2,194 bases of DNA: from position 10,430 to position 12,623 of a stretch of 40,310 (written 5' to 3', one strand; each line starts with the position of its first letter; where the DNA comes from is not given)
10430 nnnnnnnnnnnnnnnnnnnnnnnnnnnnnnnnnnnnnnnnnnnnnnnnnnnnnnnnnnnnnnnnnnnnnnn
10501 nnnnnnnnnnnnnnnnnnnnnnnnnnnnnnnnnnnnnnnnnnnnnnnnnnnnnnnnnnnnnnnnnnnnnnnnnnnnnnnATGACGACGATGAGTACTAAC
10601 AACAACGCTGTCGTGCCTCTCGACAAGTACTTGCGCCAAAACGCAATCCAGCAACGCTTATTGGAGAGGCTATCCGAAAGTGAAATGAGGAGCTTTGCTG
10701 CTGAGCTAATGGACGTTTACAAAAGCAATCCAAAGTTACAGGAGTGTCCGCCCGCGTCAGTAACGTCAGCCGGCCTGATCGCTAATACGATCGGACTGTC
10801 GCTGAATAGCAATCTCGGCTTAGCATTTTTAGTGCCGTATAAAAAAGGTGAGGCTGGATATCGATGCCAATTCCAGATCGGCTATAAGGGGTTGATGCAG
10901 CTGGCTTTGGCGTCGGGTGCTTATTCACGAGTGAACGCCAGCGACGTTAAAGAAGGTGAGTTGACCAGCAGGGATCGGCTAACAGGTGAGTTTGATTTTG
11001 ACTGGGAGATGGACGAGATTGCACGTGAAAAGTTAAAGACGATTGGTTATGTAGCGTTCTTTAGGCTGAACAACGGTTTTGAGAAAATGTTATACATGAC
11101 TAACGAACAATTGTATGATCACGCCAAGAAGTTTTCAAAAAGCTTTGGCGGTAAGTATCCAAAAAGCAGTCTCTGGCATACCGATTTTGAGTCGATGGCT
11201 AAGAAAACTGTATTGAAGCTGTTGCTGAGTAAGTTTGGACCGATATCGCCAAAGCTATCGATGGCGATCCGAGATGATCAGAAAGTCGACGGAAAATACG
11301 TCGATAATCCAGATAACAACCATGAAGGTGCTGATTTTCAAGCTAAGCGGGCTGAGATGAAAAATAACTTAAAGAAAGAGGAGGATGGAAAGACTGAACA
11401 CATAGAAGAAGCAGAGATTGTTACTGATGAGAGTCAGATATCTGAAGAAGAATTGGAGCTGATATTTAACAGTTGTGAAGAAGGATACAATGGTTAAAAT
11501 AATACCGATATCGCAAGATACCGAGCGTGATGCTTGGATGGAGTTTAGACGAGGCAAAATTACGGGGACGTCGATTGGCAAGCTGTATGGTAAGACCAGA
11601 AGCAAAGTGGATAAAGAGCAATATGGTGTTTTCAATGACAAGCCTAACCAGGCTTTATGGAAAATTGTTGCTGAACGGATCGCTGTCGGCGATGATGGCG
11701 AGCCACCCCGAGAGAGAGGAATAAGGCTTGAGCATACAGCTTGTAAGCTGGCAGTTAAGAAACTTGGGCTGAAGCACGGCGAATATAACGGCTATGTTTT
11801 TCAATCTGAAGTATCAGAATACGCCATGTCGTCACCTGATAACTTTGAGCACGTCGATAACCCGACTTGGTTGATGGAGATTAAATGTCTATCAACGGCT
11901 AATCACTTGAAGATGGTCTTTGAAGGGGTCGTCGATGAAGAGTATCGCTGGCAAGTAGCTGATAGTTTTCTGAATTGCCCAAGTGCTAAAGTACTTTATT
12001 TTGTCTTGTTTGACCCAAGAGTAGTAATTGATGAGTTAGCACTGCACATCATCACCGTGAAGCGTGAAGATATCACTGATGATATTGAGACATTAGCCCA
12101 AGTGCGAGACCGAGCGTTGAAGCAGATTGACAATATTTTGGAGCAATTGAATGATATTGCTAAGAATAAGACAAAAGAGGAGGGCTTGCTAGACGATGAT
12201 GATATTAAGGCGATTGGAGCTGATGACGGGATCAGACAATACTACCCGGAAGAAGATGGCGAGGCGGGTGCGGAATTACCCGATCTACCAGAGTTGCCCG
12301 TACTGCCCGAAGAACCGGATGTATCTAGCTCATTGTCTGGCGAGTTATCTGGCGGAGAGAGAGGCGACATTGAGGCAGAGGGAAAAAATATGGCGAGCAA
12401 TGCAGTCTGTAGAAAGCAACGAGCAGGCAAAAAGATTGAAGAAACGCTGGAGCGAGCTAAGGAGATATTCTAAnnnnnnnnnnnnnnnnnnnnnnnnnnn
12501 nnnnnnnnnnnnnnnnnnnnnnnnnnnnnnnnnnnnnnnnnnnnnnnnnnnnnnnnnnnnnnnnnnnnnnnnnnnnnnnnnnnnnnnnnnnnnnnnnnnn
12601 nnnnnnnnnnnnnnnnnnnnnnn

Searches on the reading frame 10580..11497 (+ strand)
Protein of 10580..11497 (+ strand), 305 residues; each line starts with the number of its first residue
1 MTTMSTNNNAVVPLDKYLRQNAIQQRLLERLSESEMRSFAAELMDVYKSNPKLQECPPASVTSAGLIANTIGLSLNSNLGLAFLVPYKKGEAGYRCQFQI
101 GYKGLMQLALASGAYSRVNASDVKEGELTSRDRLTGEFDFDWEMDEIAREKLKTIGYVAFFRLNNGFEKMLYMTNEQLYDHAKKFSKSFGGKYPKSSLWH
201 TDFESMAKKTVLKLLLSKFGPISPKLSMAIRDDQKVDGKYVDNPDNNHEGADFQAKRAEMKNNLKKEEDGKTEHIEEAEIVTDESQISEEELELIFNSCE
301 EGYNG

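Call 12: search_protein_families(library=phrogs, proteins=[window:10580-11497:+], max_evalue=0.001)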
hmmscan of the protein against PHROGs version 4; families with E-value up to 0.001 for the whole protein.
window:10580-11497:+ (305 aa): 3 families
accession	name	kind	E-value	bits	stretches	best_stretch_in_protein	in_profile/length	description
phrog_148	-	DNA, RNA and nucleotide metabolism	7.7e-63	214.3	1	7-285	25-288/387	RecT-like ssDNA annealing protein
phrog_19737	-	unknown function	5.5e-16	59.8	1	7-114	5-106/108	-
phrog_34786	-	unknown function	1e-07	33.1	1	47-100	63-115/116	-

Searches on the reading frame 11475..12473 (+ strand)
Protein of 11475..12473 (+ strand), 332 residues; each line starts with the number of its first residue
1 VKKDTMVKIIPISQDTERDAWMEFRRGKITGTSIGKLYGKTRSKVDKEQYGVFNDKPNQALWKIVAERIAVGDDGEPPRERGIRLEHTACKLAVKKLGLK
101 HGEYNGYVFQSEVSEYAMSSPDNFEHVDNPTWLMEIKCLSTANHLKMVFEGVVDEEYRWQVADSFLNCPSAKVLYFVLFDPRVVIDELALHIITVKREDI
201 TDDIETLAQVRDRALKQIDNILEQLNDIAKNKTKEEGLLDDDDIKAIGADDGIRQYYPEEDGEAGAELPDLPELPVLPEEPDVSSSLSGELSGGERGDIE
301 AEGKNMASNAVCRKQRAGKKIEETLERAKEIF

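Call 12: search_protein_families(library=phrogs, proteins=[window:11475-12473:+], max_evalue=0.001)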
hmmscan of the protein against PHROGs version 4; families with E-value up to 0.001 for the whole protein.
window:11475-12473:+ (332 aa): 2 families
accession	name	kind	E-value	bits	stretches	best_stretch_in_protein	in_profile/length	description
phrog_149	-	DNA, RNA and nucleotide metabolism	9.9e-16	58.3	1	14-236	597-811/1242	exonuclease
phrog_434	-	DNA, RNA and nucleotide metabolism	2.3e-09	37.9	1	6-162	45-188/372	RecE-like recombination exonuclease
